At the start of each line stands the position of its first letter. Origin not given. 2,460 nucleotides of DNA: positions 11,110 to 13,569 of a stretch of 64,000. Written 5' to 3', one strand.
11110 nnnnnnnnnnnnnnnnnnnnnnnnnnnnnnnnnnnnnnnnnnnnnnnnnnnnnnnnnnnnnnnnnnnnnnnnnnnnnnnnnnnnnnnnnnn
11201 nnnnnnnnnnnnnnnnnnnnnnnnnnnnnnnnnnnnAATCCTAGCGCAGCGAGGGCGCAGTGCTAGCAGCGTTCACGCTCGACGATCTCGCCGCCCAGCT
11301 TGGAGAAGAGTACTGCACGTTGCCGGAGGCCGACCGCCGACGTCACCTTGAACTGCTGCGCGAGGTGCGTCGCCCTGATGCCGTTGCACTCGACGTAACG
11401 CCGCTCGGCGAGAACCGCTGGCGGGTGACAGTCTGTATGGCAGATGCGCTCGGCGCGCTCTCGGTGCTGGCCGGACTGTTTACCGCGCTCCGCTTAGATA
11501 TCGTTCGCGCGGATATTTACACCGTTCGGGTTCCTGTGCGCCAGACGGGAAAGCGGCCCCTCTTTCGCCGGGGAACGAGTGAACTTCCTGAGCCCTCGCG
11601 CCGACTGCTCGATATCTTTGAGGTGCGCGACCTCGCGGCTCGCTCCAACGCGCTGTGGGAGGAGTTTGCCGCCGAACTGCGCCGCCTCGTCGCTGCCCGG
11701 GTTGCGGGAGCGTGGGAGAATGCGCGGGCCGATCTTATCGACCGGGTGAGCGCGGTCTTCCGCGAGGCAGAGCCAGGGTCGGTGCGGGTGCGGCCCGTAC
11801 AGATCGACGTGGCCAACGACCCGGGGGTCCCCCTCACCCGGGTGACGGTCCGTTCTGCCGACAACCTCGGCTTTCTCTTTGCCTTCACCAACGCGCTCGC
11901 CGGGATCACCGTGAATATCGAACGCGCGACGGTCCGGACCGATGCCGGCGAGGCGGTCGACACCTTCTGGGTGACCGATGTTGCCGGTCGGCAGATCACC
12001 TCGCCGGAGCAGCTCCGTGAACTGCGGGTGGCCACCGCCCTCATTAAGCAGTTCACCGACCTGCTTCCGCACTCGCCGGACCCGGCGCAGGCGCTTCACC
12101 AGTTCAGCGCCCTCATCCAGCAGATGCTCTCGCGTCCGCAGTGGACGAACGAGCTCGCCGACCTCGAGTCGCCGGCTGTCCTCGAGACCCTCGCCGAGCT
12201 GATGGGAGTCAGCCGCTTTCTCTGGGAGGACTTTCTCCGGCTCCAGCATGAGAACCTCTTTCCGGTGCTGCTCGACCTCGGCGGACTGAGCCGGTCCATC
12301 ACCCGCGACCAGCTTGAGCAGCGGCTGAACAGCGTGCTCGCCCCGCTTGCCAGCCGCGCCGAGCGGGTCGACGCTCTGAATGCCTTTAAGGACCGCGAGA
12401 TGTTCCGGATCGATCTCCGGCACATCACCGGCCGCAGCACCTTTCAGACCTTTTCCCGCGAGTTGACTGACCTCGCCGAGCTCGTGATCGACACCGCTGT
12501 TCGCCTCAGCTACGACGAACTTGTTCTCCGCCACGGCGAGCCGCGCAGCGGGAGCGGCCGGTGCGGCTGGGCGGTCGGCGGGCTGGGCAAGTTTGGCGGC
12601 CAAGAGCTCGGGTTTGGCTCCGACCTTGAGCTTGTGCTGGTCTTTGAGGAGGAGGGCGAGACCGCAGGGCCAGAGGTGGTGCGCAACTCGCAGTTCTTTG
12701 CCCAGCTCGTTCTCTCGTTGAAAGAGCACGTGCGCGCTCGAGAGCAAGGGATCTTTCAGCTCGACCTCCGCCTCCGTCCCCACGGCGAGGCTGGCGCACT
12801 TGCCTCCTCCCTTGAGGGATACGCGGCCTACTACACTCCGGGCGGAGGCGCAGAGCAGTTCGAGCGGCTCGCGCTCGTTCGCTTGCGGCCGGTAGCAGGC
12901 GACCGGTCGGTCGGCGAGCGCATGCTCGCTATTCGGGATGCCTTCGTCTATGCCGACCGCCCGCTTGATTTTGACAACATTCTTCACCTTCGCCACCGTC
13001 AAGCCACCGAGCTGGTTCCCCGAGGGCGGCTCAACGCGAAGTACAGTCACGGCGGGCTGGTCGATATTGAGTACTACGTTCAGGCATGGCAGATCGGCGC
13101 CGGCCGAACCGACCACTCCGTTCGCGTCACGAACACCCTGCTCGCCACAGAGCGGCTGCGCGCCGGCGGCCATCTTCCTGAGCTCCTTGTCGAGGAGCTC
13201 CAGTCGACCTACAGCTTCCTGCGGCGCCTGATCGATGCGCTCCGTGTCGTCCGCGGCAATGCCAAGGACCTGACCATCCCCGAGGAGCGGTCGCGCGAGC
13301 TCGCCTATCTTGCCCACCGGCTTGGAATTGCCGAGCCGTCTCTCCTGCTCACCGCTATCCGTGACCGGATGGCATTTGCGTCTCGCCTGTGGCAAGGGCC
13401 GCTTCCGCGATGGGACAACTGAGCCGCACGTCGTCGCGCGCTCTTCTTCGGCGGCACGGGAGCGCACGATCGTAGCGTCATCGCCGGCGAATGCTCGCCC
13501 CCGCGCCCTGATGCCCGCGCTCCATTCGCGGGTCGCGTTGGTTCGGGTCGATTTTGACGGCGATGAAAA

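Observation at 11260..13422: GlnE/GlnD-type nucleotidyltransferase with tandem N-terminal ACT domains (non-canonical architecture)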

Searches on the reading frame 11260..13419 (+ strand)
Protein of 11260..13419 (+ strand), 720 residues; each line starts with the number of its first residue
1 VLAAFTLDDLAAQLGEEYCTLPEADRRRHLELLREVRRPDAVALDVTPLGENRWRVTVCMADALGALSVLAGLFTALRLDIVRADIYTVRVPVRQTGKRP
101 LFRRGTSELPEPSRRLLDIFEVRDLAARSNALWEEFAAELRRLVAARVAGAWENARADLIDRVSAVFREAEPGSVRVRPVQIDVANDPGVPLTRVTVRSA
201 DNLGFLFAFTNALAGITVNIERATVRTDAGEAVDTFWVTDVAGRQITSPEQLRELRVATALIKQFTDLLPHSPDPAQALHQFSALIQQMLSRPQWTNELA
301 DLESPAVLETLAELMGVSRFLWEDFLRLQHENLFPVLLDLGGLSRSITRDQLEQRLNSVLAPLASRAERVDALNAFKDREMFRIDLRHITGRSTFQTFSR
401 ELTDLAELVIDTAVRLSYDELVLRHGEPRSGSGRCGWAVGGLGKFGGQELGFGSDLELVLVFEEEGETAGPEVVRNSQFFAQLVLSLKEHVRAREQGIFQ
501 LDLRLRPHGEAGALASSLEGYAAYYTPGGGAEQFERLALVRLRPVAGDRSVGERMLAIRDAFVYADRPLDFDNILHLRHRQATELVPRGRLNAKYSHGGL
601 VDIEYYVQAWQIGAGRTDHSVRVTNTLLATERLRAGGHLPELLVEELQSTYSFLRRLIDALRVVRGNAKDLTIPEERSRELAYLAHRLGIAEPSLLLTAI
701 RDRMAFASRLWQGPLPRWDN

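Call 3: search_protein_families(library=pfam, proteins=[window:11260-13419:+], max_evalue=0.1)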
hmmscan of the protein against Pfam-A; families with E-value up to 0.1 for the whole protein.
window:11260-13419:+ (720 aa): 4 families
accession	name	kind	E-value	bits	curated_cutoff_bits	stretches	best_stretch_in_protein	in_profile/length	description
PF03710.21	GlnE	-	2.3e-44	152.1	24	1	309-556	2-250/252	Glutamate-ammonia ligase adenylyltransferase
PF08335.16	GlnD_UR_UTase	-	1e-08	35.8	21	1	590-690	25-110/141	GlnD PII-uridylyltransferase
PF01842.31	ACT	-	0.0015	18.7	27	0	194-240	2-48/66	ACT domain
PF01203.25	T2SSN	-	0.048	14.2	29.6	0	383-518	75-196/211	Type II secretion system (T2SS), protein N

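Call 4: search_protein_families(library=ncbifam, proteins=[window:11260-13419:+], max_evalue=0.1)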
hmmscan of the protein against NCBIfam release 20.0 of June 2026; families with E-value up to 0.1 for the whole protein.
window:11260-13419:+ (720 aa): 9 families
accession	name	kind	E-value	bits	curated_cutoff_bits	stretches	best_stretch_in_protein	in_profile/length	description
NF008292.0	PRK11072.1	equivalog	9.8e-66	222.4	487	2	257-609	504-861/946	bifunctional [glutamate--ammonia ligase]-adenylyl-L-tyrosine phosphorylase/[glutamate--ammonia-ligase] adenylyltransferase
NF010706.0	PRK14108.1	equivalog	2.4e-62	210.9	724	2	432-703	182-456/986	bifunctional [glutamine synthetase] adenylyltransferase/[glutamine synthetase]-adenylyl-L-tyrosine phosphorylase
NF010707.0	PRK14109.1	equivalog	8.8e-49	166.4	625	1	253-691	550-979/1010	bifunctional [glutamine synthetase] adenylyltransferase/[glutamine synthetase]-adenylyl-L-tyrosine phosphorylase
NF003467.0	PRK05092.1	equivalog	9.4e-16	56.7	959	2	117-258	783-918/940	[protein-PII] uridylyltransferase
NF002895.0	PRK03381.1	equivalog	2e-13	49.4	631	1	21-254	572-766/782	[protein-PII] uridylyltransferase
TIGR01693.1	UTase_glnD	equivalog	4e-13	48.5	519.4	1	13-256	626-842/850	[protein-PII] uridylyltransferase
NF002837.0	PRK03059.1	equivalog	0.007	14.5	1010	0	181-245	776-840/857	[protein-PII] uridylyltransferase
NF001366.0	PRK00275.1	equivalog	0.011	13.6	1299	1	179-258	801-880/895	[protein-PII] uridylyltransferase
NF006352.0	PRK08577.1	equivalog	0.038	14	140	0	187-254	51-118/136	hypothetical protein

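Call 5: find_homologous_proteins(query=window:11260-13419:+)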
Query window:11260-13419:+ (720 aa): 1650 proteins with E <= 0.001 among 8000 candidates; the best 120 are listed.
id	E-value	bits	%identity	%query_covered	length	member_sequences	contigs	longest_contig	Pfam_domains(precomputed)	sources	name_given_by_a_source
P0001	0.0e+0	1586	100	100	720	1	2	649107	PF08335.17,PF03710.22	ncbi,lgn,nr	ncbi:MAG: hypothetical protein RMM58_07320 [Chloroflexota bacterium]|nr:hypothetical protein [Dehalo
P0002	0.0e+0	1292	82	100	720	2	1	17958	PF08335.17,PF03710.22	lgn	-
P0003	0.0e+0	1275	80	100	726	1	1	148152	PF08335.17,PF03710.22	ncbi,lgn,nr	ncbi:MAG: hypothetical protein KatS3mg060_3651 [Dehalococcoidia bacterium]|nr:MAG: hypothetical prot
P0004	0.0e+0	1243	79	100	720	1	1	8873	PF08335.17,PF03710.22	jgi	jgi:glutamate-ammonia-ligase adenylyltransferase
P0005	2.2e-282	957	64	100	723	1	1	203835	PF08335.17,PF03710.22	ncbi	ncbi:MAG: hypothetical protein U0556_12765 [Dehalococcoidia bacterium]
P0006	3.7e-276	936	65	100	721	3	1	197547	PF08335.17,PF03710.22,PF01842.32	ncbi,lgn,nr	ncbi:MAG: hypothetical protein KatS3mg061_2085 [Dehalococcoidia bacterium]|nr:MAG: hypothetical prot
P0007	5.3e-259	880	60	99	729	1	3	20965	PF08335.17,PF03710.22,PF01842.32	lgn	-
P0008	7.0e-253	860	60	97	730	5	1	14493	PF08335.17,PF03710.22,PF01842.32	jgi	jgi:glutamate-ammonia-ligase adenylyltransferase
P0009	8.9e-253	859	59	98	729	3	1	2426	PF08335.17,PF03710.22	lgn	-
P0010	3.9e-252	857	58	99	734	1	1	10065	PF08335.17,PF03710.22,PF01842.32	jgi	jgi:glutamate-ammonia-ligase adenylyltransferase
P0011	1.0e-251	856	57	99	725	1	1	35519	PF08335.17,PF03710.22,PF01842.32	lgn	-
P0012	1.8e-248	845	52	98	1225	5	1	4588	PF08335.17,PF10335.15,PF03710.22,PF26956.1,PF01842.32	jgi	jgi:glutamate-ammonia-ligase adenylyltransferase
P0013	1.0e-245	836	58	98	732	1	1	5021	PF08335.17,PF03710.22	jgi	jgi:glutamate-ammonia-ligase adenylyltransferase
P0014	6.1e-245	833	57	99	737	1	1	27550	PF08335.17,PF03710.22,PF01842.32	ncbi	-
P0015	9.0e-245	833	57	98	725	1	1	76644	PF08335.17,PF03710.22,PF01842.32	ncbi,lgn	-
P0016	2.0e-244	832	59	98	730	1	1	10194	PF08335.17,PF03710.22,PF01842.32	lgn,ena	-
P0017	9.8e-244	829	59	98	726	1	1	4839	PF08335.17,PF03710.22,PF01842.32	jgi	jgi:[glutamine synthetase] adenylyltransferase / [glutamine synthetase]-adenylyl-L-tyrosine phosphor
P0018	2.5e-243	828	57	98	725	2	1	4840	PF08335.17,PF03710.22,PF01842.32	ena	-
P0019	1.4e-242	826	57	99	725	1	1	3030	PF08335.17,PF03710.22,PF01842.32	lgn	-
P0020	4.9e-241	820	57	97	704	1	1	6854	PF08335.17,PF03710.22,PF01842.32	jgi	jgi:glutamate-ammonia-ligase adenylyltransferase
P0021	8.3e-241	820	57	98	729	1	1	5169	PF08335.17,PF03710.22,PF26956.1,PF01842.32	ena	-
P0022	8.4e-241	820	51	98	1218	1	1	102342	PF08335.17,PF03710.22,PF01842.32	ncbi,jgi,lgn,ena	-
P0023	7.7e-240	816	56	98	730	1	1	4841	PF08335.17,PF03710.22,PF01842.32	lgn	-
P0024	1.9e-239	815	51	98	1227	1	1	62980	PF08335.17,PF10335.15,PF03710.22,PF01842.32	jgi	jgi:glutamate-ammonia-ligase adenylyltransferase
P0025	6.4e-239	813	57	99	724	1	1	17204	PF08335.17,PF03710.22,PF01842.32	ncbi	-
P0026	1.5e-238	812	56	98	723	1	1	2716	PF08335.17,PF03710.22,PF01842.32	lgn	-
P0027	5.5e-238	810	56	99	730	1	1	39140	PF08335.17,PF03710.22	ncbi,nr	ncbi:MAG: hypothetical protein HY672_02475 [Chloroflexi bacterium]|nr:hypothetical protein [Chlorofl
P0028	2.1e-237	808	55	98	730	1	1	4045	PF08335.17,PF03710.22,PF01842.32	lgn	-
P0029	9.0e-237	806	57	98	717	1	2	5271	PF08335.17,PF03710.22,PF01842.32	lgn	-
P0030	4.8e-236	804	56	98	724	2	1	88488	PF08335.17,PF03710.22,PF01842.32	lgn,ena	-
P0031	6.0e-236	804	56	98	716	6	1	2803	PF08335.17,PF03710.22,PF01842.32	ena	-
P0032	1.8e-235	802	57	98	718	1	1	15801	PF08335.17,PF03710.22,PF01842.32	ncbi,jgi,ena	jgi:glutamate-ammonia-ligase adenylyltransferase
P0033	2.3e-235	802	56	99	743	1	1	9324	PF08335.17,PF03710.22,PF01842.32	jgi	jgi:glutamate-ammonia-ligase adenylyltransferase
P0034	2.5e-235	802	57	96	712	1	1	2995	PF08335.17,PF03710.22,PF01842.32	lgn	-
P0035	1.0e-234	800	56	96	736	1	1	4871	PF08335.17,PF03710.22,PF01842.32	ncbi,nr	ncbi:MAG TPA: ACT domain-containing protein [Chloroflexota bacterium]|nr:ACT domain-containing prote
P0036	3.6e-234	798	55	99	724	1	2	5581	PF08335.17,PF03710.22,PF01842.32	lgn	-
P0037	7.8e-234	797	57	96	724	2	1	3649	PF08335.17,PF03710.22,PF01842.32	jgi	jgi:[glutamine synthetase] adenylyltransferase / [glutamine synthetase]-adenylyl-L-tyrosine phosphor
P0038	2.4e-233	795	57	96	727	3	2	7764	PF08335.17,PF03710.22,PF01842.32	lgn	-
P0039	2.8e-233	795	52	96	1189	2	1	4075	PF08335.17,PF10335.15,PF03710.22,PF01842.32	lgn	-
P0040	3.1e-233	795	57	95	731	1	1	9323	PF08335.17,PF03710.22,PF01842.32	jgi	jgi:glutamate-ammonia-ligase adenylyltransferase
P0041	8.4e-233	793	56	99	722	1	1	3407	PF08335.17,PF03710.22,PF01842.32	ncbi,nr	ncbi:MAG TPA: hypothetical protein VFZ25_15885 [Chloroflexota bacterium]|nr:hypothetical protein [Ch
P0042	1.4e-232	792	50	98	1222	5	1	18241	PF08335.17,PF10335.15,PF03710.22,PF01842.32,PF03445.20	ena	-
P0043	1.7e-232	792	55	98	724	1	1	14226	PF08335.17,PF03710.22,PF01842.32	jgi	jgi:glutamate-ammonia-ligase adenylyltransferase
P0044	1.1e-231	790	54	98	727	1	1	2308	PF08335.17,PF03710.22,PF01842.32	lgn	-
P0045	7.0e-230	784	56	98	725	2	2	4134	PF08335.17,PF03710.22,PF01842.32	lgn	-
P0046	1.0e-228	780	50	99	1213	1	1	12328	PF08335.17,PF10335.15,PF03710.22,PF26956.1,PF01842.32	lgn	-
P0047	1.4e-228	779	55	99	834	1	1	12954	PF08335.17,PF03710.22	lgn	-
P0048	3.7e-228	778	53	99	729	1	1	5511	PF08335.17,PF03710.22,PF01842.32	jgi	jgi:glutamate-ammonia-ligase adenylyltransferase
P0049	2.5e-227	775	56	96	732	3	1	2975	PF08335.17,PF03710.22,PF01842.32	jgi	jgi:glutamate-ammonia-ligase adenylyltransferase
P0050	2.8e-227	775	54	99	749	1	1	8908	PF08335.17,PF03710.22,PF01842.32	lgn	-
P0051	3.2e-227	775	50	96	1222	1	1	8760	PF08335.17,PF10335.15,PF03710.22,PF01842.32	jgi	jgi:glutamate-ammonia-ligase adenylyltransferase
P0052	3.5e-227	775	55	99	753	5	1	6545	PF08335.17,PF03710.22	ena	-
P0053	4.2e-227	774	52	98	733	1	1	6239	PF08335.17,PF03710.22,PF01842.32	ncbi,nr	ncbi:MAG: hypothetical protein HY680_09525 [Chloroflexi bacterium]|nr:hypothetical protein [Chlorofl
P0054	1.4e-226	773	50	98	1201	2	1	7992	PF08335.17,PF10335.15,PF03710.22,PF26956.1,PF01842.32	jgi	jgi:[glutamine synthetase] adenylyltransferase / [glutamine synthetase]-adenylyl-L-tyrosine phosphor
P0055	1.3e-225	769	53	99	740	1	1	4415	PF08335.17,PF03710.22,PF01842.32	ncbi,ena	-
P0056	1.4e-225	769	49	98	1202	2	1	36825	PF08335.17,PF10335.15,PF03710.22,PF01842.32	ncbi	-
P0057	1.5e-225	769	55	98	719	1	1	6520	PF08335.17,PF10335.15,PF03710.22,PF01842.32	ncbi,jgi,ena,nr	ncbi:MAG TPA: putative nucleotidyltransferase substrate binding domain-containing protein [Gemmatace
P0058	1.6e-225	769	54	98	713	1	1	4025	PF08335.17,PF03710.22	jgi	jgi:glutamate-ammonia-ligase adenylyltransferase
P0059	2.0e-225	769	53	98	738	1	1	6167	PF08335.17,PF03710.22,PF01842.32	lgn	-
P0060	1.1e-224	766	52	99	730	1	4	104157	PF08335.17,PF03710.22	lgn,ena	-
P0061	1.2e-224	766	53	98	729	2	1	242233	PF08335.17,PF03710.22,PF01842.32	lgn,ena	-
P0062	1.4e-224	766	54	99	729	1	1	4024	PF08335.17,PF03710.22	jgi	jgi:glutamate-ammonia-ligase adenylyltransferase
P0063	2.2e-224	765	55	97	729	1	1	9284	PF08335.17,PF03710.22,PF01842.32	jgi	jgi:glutamate-ammonia-ligase adenylyltransferase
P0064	2.3e-224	765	52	99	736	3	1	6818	PF08335.17,PF03710.22,PF01842.32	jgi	-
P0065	6.6e-224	764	54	98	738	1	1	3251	PF08335.17,PF03710.22,PF01842.32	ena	-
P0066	8.2e-224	763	53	98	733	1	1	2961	PF08335.17,PF03710.22,PF01842.32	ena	-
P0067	1.2e-223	763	53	98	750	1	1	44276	PF08335.17,PF03710.22,PF01842.32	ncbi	-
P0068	1.3e-223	763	53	99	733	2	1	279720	PF08335.17,PF03710.22,PF01842.32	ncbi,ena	-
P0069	1.6e-223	762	56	95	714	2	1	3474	PF08335.17,PF03710.22,PF01842.32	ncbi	-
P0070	3.2e-223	762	53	98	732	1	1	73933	PF08335.17,PF03710.22,PF01842.32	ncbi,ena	-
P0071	4.1e-223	761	52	98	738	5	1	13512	PF08335.17,PF03710.22,PF01842.32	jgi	jgi:[glutamine synthetase] adenylyltransferase / [glutamine synthetase]-adenylyl-L-tyrosine phosphor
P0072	4.6e-223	761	49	95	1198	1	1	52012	PF08335.17,PF10335.15,PF03710.22,PF01842.32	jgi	jgi:glutamate-ammonia-ligase adenylyltransferase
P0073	6.0e-223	761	53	98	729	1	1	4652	PF08335.17,PF03710.22,PF01842.32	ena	-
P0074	1.1e-222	760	53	98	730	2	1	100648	PF08335.17,PF03710.22,PF01842.32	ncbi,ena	-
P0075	1.9e-222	759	52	98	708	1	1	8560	PF08335.17,PF03710.22,PF26956.1,PF01842.32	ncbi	-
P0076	2.7e-222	758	53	98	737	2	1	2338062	PF08335.17,PF03710.22,PF01842.32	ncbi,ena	-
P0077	3.7e-222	758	53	99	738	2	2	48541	PF08335.17,PF03710.22,PF01842.32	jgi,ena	-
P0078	4.4e-222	758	56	95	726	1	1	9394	PF08335.17,PF03710.22,PF01842.32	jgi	jgi:glutamate-ammonia-ligase adenylyltransferase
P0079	4.5e-222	758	53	98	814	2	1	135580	PF08335.17,PF03710.22,PF01842.32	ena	-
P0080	4.8e-222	758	53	98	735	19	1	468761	PF08335.17,PF03710.22,PF01842.32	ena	-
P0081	6.7e-222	757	52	98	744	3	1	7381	PF08335.17,PF03710.22,PF01842.32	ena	-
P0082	9.9e-222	757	52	98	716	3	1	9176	PF08335.17,PF03710.22,PF01842.32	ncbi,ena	-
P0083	1.5e-221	756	53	98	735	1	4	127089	PF08335.17,PF03710.22,PF01842.32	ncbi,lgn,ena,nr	ncbi:MAG: hypothetical protein OYI31_02385 [Chloroflexota bacterium]|nr:hypothetical protein [Chloro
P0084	2.3e-221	755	52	98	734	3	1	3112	PF08335.17,PF03710.22,PF01842.32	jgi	jgi:glutamate-ammonia-ligase adenylyltransferase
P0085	2.7e-221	755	53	98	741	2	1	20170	PF08335.17,PF03710.22,PF01842.32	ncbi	-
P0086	4.6e-221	754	52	98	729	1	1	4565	PF08335.17,PF03710.22,PF01842.32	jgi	jgi:[glutamine synthetase] adenylyltransferase / [glutamine synthetase]-adenylyl-L-tyrosine phosphor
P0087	5.9e-221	754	52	98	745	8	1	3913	PF03710.22,PF01842.32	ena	-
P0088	1.2e-220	753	48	97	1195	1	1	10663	PF08335.17,PF10335.15,PF03710.22,PF01842.32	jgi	jgi:[glutamine synthetase] adenylyltransferase / [glutamine synthetase]-adenylyl-L-tyrosine phosphor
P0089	1.8e-220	752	51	95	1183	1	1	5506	PF08335.17,PF10335.15,PF03710.22,PF03445.20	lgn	-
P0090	5.9e-220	751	47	98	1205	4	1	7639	PF08335.17,PF10335.15,PF03710.22,PF01842.32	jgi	jgi:glutamate-ammonia-ligase adenylyltransferase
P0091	6.4e-220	751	52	98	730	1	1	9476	PF08335.17,PF03710.22,PF01842.32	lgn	-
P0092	1.5e-219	749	52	99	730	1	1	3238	PF08335.17,PF03710.22,PF01842.32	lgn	-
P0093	1.6e-219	749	52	99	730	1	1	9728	PF08335.17,PF03710.22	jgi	jgi:glutamate-ammonia-ligase adenylyltransferase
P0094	3.9e-219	748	52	99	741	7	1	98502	PF08335.17,PF03710.22,PF01842.32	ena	-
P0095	5.6e-219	748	52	98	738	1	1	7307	PF08335.17,PF03710.22,PF01842.32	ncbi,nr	ncbi:MAG: hypothetical protein HY532_05405 [Chloroflexi bacterium]|nr:hypothetical protein [Chlorofl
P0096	1.2e-218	746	53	98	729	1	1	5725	PF08335.17,PF03710.22,PF01842.32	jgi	jgi:glutamate-ammonia-ligase adenylyltransferase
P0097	1.3e-218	746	51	98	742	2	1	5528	PF08335.17,PF03710.22,PF01842.32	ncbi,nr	ncbi:MAG: hypothetical protein HY533_01510 [Chloroflexi bacterium]|nr:hypothetical protein [Chlorofl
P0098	1.5e-218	746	51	98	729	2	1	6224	PF08335.17,PF03710.22,PF01842.32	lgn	-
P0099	1.7e-218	746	49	92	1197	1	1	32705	PF08335.17,PF10335.15,PF03710.22,PF01842.32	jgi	jgi:glutamate-ammonia-ligase adenylyltransferase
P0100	2.3e-218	746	54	98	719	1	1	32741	PF08335.17,PF03710.22,PF01842.32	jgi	jgi:glutamate-ammonia-ligase adenylyltransferase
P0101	2.5e-218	745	55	97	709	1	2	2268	PF08335.17,PF03710.22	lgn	-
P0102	4.1e-218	745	53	98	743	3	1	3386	PF08335.17,PF03710.22,PF01842.32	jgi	-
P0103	5.1e-218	744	54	96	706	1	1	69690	PF08335.17,PF03710.22,PF01842.32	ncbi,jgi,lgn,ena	jgi:glutamate-ammonia-ligase adenylyltransferase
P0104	5.6e-218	744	52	98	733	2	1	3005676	PF08335.17,PF03710.22,PF01842.32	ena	-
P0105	8.6e-218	744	52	98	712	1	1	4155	PF08335.17,PF03710.22,PF26956.1,PF01842.32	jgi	-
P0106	1.1e-217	743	53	97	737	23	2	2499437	PF08335.17,PF03710.22,PF01842.32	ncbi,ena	-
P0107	1.8e-217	743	52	99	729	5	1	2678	PF08335.17,PF03710.22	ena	-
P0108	2.4e-217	742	51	98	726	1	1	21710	PF08335.17,PF03710.22,PF01842.32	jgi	jgi:glutamate-ammonia-ligase adenylyltransferase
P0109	3.2e-217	742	51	99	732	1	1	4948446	PF08335.17,PF03710.22,PF01842.32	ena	-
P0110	3.4e-217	742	52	98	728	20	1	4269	PF08335.17,PF03710.22,PF01842.32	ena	-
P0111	9.8e-217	740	52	97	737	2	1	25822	PF08335.17,PF03710.22,PF01842.32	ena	-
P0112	4.0e-216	738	50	97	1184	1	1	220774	PF08335.17,PF10335.15,PF03710.22,PF03445.20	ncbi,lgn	-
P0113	4.4e-216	738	54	98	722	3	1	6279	PF08335.17,PF03710.22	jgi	jgi:glutamate-ammonia-ligase adenylyltransferase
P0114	4.5e-216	738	47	98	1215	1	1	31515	PF08335.17,PF10335.15,PF03710.22,PF01842.32,PF03445.20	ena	-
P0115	2.4e-215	736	52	99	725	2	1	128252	PF08335.17,PF03710.22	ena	-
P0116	2.7e-215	735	51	97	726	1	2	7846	PF08335.17,PF03710.22,PF01842.32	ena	-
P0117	1.9e-213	729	50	99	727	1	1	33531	PF08335.17,PF03710.22,PF01842.32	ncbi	-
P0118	3.9e-213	728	58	47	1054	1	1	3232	PF08335.17,PF10335.15,PF03710.22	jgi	jgi:glutamine synthetase adenylyltransferase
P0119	4.2e-213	728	51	98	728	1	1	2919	PF08335.17,PF03710.22,PF01842.32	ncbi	ncbi:MAG: ACT domain-containing protein [Dehalococcoidia bacterium]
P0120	7.3e-213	727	52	98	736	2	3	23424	PF08335.17,PF03710.22,PF01842.32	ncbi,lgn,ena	-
